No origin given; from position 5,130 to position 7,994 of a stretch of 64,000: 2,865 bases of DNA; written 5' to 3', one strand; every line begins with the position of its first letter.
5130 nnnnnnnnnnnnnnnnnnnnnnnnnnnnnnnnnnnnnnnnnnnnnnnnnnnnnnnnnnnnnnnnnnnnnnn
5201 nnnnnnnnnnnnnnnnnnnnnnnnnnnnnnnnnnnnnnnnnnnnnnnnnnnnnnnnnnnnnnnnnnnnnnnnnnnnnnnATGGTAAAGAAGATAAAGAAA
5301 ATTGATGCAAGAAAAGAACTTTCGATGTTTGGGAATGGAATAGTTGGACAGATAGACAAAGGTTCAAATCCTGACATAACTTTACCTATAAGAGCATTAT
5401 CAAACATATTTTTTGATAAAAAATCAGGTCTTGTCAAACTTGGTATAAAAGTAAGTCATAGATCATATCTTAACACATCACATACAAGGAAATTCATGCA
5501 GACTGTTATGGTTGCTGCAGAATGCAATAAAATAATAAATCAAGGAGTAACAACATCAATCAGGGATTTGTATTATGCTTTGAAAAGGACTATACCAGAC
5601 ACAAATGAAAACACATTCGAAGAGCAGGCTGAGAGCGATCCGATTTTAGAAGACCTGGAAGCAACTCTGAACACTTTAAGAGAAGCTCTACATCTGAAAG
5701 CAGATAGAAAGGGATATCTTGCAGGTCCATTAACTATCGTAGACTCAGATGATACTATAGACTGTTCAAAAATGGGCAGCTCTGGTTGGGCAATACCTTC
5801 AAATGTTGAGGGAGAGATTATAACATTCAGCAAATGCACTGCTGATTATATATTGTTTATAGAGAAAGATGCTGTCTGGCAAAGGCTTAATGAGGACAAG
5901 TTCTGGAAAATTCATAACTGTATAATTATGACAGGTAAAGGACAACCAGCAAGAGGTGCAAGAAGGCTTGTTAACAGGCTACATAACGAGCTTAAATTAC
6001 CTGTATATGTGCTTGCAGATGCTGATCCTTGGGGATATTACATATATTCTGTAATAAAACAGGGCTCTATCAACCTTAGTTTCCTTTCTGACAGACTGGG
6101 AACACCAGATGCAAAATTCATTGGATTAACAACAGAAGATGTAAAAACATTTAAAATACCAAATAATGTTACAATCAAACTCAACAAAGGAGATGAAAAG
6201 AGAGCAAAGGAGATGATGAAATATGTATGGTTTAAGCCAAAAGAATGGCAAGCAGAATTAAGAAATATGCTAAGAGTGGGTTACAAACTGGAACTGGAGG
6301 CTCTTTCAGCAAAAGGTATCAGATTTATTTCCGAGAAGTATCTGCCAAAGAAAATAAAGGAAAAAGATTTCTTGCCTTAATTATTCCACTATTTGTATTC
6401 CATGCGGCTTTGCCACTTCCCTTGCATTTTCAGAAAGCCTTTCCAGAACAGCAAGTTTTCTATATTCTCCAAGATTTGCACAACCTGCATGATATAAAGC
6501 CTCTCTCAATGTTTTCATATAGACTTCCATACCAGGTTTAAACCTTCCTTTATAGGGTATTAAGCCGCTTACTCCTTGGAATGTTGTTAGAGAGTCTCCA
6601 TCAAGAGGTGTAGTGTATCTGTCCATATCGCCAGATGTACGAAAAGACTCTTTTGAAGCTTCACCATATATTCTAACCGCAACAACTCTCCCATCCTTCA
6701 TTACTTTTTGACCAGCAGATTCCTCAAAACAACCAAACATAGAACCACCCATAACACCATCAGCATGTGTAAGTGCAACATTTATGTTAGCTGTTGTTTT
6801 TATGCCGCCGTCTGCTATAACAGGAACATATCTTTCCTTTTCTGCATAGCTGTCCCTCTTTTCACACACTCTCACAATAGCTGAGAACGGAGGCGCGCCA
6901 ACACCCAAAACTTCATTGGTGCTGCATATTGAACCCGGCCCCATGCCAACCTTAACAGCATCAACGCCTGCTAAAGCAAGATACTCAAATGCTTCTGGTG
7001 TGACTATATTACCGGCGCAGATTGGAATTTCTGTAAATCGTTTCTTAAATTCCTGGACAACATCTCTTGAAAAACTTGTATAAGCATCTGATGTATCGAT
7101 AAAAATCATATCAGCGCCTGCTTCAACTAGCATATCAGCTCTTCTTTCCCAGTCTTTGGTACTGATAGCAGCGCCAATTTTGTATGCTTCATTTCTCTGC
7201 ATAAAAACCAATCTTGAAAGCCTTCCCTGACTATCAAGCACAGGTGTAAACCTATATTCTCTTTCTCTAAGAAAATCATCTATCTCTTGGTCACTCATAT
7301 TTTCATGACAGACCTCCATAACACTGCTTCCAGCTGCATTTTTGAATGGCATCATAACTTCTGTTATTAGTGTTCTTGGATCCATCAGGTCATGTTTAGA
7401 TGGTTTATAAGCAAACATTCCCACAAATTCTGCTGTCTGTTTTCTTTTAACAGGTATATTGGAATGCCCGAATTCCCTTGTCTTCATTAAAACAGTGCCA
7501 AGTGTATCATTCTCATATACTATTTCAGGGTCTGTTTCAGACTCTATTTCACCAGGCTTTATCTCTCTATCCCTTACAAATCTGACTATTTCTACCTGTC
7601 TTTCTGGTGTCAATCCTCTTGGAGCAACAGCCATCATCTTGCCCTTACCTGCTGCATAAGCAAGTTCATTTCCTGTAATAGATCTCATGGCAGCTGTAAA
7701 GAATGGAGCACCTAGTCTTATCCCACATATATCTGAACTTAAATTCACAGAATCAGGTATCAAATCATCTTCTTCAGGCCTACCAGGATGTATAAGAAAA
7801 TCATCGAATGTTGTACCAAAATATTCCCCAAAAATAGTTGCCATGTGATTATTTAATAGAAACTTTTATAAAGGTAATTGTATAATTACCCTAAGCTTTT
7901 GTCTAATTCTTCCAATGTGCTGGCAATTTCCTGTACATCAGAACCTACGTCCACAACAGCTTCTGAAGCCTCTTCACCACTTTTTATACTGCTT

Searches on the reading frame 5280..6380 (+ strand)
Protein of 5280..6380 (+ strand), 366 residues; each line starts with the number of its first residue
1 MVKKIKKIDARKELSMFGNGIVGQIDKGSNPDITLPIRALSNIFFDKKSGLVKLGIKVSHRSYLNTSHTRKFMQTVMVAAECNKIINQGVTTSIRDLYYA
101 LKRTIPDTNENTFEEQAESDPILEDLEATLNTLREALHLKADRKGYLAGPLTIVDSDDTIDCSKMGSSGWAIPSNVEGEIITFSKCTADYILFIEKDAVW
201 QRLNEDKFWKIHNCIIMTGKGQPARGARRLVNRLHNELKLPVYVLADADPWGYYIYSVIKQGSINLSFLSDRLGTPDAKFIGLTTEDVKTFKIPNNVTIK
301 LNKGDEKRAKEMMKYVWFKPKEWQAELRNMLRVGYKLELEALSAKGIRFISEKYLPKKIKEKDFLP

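Call 65: search_protein_families(library=pfam, proteins=[window:5280-6380:+], max_evalue=0.0001)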
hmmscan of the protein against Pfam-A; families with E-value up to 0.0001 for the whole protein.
window:5280-6380:+ (366 aa): 3 families
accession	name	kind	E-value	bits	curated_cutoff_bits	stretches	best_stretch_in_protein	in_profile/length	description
PF21180.3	TOP6A-Spo11_Toprim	-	1.8e-63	214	24.1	1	190-359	1-170/170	Topoisomerase 6 subunit A/Spo11, Toprim domain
PF04406.19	TP6A_N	-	4.4e-17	62.1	26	1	70-139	1-62/62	Type IIB DNA topoisomerase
PF20768.2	Topo_VI_alpha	-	3.1e-09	36.9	23.6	1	146-185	6-48/50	All-beta domain in DNA topoisomerase VI alpha subunit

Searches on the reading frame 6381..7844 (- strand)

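Call 65: search_protein_families(library=pfam, proteins=[window:6381-7844:-], max_evalue=0.0001)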
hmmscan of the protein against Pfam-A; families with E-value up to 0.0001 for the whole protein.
window:6381-7844:- (487 aa): 1 family
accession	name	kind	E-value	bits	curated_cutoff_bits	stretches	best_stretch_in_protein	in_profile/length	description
PF00478.31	IMPDH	-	6.9e-73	246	25.6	1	10-481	1-345/345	IMP dehydrogenase / GMP reductase domain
